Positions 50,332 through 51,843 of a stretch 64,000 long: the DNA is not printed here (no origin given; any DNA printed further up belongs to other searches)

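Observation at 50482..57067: Mannose glycoconjugate cluster: GH99-like hydrolase, PLC-like phosphoesterase, GT39-type transferase, GDP-mannose pyrophosphorylase and PGI/PMI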

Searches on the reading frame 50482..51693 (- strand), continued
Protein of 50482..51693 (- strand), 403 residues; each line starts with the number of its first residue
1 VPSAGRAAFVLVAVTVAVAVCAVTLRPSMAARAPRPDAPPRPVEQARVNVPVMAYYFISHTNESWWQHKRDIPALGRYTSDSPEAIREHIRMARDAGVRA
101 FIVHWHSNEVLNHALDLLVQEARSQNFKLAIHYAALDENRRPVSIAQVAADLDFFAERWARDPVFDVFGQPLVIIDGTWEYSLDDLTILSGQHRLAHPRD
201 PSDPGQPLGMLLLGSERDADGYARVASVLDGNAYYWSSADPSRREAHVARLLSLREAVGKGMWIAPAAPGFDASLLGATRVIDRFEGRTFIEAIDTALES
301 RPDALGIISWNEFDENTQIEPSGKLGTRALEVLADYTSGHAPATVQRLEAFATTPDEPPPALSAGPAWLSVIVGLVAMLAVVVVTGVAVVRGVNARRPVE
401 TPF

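Call 15: find_encoding_contigs(protein=P0087, flank=8000, max_places=2)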
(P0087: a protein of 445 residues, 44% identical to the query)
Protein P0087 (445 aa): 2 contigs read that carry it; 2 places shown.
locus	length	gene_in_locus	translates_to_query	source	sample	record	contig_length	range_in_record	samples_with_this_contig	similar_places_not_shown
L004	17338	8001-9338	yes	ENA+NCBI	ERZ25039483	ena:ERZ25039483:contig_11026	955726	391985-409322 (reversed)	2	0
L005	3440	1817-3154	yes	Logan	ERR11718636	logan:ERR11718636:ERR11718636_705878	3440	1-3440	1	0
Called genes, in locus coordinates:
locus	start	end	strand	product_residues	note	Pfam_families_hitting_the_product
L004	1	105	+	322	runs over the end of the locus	PF00535:Glycos_transf_2, PF04138:GtrA_DPMS_TM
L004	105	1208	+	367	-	-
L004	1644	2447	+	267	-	PF00483:NTP_transferase, PF12804:NTP_transf_3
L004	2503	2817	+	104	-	PF22640:ManC_GMP_beta-helix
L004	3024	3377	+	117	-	PF11611:DUF4352 (weak)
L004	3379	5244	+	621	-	PF02366:PMT, PF13231:PMT_2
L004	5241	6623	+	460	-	PF04185:Phosphoesterase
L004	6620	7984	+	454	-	PF13620:CarboxypepD_reg (faint)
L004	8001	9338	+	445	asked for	PF16317:Glyco_hydro_99, PF03659:Glyco_hydro_71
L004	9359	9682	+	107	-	-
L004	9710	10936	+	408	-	-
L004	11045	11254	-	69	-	-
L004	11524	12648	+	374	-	PF27126:NmeDI_C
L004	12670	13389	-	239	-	PF00756:Esterase, PF02230:Abhydrolase_2 (faint), PF00561:Abhydrolase_1 (weak)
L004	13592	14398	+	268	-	PF04402:SIMPL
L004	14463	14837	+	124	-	PF06271:RDD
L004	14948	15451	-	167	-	PF11716:MDMPI_N, PF12867:DinB_2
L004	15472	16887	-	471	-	PF01565:FAD_binding_4, PF08031:BBE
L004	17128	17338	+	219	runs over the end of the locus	PF07638:Sigma70_ECF, PF04542:Sigma70_r2, PF08281:Sigma70_r4_2, PF04545:Sigma70_r4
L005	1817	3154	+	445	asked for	PF16317:Glyco_hydro_99, PF03659:Glyco_hydro_71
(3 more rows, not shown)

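Call 16: find_encoding_contigs(protein=P0038, flank=8000, max_places=2)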
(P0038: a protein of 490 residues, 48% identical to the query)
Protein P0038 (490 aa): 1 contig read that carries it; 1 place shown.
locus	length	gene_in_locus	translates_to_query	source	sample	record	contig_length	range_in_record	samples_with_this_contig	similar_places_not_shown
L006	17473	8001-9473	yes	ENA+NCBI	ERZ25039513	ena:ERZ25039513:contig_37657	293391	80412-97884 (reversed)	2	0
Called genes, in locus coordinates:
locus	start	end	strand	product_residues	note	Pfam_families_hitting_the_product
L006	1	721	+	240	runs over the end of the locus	PF01695:IstB_IS21, PF00308:Bac_DnaA (weak)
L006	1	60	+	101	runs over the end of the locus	-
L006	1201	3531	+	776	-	PF13641:Glyco_tranf_2_3, PF00535:Glycos_transf_2, PF04138:GtrA_DPMS_TM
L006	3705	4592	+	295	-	PF02366:PMT, PF13231:PMT_2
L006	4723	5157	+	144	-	-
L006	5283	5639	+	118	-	PF04185:Phosphoesterase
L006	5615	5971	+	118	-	PF04185:Phosphoesterase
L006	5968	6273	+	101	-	PF04185:Phosphoesterase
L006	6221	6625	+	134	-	PF04185:Phosphoesterase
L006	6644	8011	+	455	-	PF16640:Big_3_5, PF13620:CarboxypepD_reg (faint)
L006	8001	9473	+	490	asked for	PF14307:Glyco_tran_WbsX (faint), PF16317:Glyco_hydro_99, PF03659:Glyco_hydro_71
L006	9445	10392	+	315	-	PF17957:Big_7 (weak), PF00149:Metallophos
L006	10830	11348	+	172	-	-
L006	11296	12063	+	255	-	PF04185:Phosphoesterase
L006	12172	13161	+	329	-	PF16317:Glyco_hydro_99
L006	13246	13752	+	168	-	PF01467:CTP_transf_like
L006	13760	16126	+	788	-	-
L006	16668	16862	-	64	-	-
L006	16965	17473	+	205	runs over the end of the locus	PF17957:Big_7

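Call 19: search_solved_structures(query=A1, max_evalue=1, show_alignments=3)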
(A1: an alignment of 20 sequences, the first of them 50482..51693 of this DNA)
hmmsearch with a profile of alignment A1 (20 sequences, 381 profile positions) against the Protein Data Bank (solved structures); distinct sequences matched with E-value up to 1: 16.
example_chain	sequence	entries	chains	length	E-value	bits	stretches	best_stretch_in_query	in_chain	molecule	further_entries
4acy_A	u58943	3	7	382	3.5e-20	75.4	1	73-315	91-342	ENDO-ALPHA-MANNOSIDASE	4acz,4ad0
4acz_B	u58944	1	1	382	3.5e-20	75.4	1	73-315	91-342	ENDO-ALPHA-MANNOSIDASE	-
4ad1_A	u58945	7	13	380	5e-14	55.1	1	73-321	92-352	GLYCOSYL HYDROLASE FAMILY 71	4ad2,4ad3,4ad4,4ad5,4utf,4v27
5lyr_A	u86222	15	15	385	5.5e-14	55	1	73-321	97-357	Glycosyl hydrolase family 71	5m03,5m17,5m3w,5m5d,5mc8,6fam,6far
6fwo_A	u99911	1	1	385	2.6e-13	52.8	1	73-321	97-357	Glycosyl hydrolase family 71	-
4v28_A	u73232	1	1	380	2.6e-13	52.8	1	73-321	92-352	GLYCOSYL HYDROLASE FAMILY 71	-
5mel_A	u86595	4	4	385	2.8e-13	52.6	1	73-321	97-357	Glycosyl hydrolase family 71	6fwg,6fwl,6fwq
6zdc_A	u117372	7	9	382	3.2e-13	52.5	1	73-312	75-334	Glycoprotein endo-alpha-1,2-mannosidase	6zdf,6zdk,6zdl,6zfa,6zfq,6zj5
6zfn_AAA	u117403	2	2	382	1.7e-12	50.1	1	73-312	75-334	Glycoprotein endo-alpha-1,2-mannosidase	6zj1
9fnf_A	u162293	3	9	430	7.1e-05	25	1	286-312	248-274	Glycoside hydrolase family 71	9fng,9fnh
5ngw_A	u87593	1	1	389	0.00034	22.8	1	61-106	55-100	OpGH99A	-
8yfh_A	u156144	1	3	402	0.29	13.1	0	250-309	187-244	Glucan endo-1,3-alpha-glucosidase agn1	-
9m6l_A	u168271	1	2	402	0.37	12.8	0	250-309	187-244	Glucan endo-1,3-alpha-glucosidase agn1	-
2l82_A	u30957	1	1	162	0.38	12.7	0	80-110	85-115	DESIGNED PROTEIN OR32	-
3to5_A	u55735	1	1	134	0.78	11.7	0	85-120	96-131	CheY homolog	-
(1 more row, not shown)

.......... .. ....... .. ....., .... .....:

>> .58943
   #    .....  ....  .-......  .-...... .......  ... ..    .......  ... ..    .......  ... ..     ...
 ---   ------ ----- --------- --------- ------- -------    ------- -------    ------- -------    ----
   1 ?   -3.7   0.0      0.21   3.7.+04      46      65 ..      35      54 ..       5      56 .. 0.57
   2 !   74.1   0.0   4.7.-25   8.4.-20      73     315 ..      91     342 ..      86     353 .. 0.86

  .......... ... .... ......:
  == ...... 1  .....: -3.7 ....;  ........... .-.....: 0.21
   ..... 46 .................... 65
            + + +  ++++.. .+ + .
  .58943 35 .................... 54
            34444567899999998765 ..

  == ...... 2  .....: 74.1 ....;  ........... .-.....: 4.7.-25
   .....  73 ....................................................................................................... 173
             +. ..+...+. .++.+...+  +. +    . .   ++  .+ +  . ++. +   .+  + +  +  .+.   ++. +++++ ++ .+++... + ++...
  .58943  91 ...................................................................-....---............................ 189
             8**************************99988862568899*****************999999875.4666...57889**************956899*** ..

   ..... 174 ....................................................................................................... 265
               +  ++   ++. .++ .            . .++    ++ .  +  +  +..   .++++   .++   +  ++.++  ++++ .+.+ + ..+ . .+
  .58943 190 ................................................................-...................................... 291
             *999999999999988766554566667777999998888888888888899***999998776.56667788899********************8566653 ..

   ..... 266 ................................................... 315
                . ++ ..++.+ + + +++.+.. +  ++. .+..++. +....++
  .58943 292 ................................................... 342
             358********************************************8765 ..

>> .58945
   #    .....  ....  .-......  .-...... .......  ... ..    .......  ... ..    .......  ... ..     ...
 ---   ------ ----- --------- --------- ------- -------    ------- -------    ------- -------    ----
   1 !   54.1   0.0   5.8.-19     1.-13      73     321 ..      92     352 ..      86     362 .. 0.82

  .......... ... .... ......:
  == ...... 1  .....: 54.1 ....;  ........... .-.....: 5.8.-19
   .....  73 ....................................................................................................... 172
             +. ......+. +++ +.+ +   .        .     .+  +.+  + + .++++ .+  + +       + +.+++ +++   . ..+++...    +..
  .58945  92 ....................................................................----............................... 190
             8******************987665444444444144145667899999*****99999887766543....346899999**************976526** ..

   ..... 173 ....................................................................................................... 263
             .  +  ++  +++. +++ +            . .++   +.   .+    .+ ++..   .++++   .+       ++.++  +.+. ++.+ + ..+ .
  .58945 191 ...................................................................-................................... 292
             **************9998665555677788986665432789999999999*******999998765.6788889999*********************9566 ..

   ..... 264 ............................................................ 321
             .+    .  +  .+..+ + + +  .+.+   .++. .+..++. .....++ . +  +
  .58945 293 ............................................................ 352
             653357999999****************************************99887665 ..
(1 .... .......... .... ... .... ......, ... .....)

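Call 20: find_related_loci(query=A1, collection=genome_contigs, flank=10000)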
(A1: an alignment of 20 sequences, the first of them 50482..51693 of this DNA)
Query A1 (403 aa) in genome_contigs; peptide patterns used: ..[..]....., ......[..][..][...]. (x = any residue, [..] = any of these).
481 stretches matched a pattern; 461 encode a relative of the query (tblastn E <= 1e-3); the best 80 are kept; 80 distinct loci.
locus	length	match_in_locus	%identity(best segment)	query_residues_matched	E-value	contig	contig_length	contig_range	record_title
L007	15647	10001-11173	71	7-398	6e-180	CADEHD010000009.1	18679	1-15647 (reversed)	MAG: uncultured Chloroflexi bacterium isolate Chloroflexi sp. RBC038 genome assembly, contig: MAG038_9, whole genome sho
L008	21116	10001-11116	51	28-399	2e-114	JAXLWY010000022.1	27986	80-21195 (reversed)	MAG: Dehalococcoidia bacterium isolate STL-CHL35 C2.186.fa-22, whole genome shotgun sequence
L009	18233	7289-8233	46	15-346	2e-90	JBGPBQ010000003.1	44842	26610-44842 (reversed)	MAG: Anaerolineae bacterium isolate OBJ_0618_130150_101 k141_4252546_length_44842_cov_32.9948, whole genome shotgun sequ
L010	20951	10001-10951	46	50-382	2e-87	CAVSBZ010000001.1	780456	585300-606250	MAG: uncultured Chloroflexia bacterium isolate MFD02979.bin.1.145 genome assembly, contig: contig_108887, whole genome s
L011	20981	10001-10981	46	38-378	5e-87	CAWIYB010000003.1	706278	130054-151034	MAG: uncultured Chloroflexia bacterium isolate MFD05942.bin.1.129 genome assembly, contig: contig_3033, whole genome sho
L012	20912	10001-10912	46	17-335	7e-86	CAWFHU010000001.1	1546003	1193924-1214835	MAG: uncultured Chloroflexia bacterium isolate MFD02416.bin.2.190 genome assembly, contig: contig_11569, whole genome sh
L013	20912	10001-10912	45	43-360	6e-86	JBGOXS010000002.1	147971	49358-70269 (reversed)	MAG: Anaerolineae bacterium isolate OBJ_0618_130150_61 k141_174626_length_147971_cov_32.7643, whole genome shotgun seque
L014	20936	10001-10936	40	7-342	8e-85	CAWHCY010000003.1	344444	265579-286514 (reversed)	MAG: uncultured Chloroflexia bacterium isolate MFD00905.bin.1.53 genome assembly, contig: contig_1511, whole genome shot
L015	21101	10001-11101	41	14-403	9e-85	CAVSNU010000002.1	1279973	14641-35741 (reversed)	MAG: uncultured Chloroflexia bacterium isolate MFD03066.bin.1.56 genome assembly, contig: contig_195, whole genome shotg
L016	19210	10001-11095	41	7-391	7e-85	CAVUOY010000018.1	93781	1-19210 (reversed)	MAG: uncultured Chloroflexia bacterium isolate MFD05942.bin.2.106 genome assembly, contig: contig_67917, whole genome sh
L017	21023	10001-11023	43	14-356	1e-84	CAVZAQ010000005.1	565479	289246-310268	MAG: uncultured Chloroflexia bacterium isolate MFD01721.bin.3.65 genome assembly, contig: contig_29781, whole genome sho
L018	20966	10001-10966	43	52-391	5e-84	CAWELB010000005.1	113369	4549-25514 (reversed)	MAG: uncultured Chloroflexia bacterium isolate MFD05942.bin.1.323 genome assembly, contig: contig_28001, whole genome sh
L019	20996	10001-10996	42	42-391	4e-84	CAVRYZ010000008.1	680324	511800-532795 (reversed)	MAG: uncultured Chloroflexia bacterium isolate MFD05942.bin.2.86 genome assembly, contig: contig_578, whole genome shotg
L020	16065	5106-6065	43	50-381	7e-84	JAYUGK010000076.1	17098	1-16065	MAG: Chloroflexota bacterium isolate GFS_8085 GFS_8085_75, whole genome shotgun sequence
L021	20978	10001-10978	42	9-342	1e-83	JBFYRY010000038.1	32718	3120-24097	MAG: Chloroflexota bacterium isolate PPR_0225 PPR_0225.fa_scaffold_604, whole genome shotgun sequence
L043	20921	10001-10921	45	40-358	2e-80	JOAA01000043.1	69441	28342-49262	Rhodococcus rhodnii strain NRRL B-16535 contig43.1, whole genome shotgun sequence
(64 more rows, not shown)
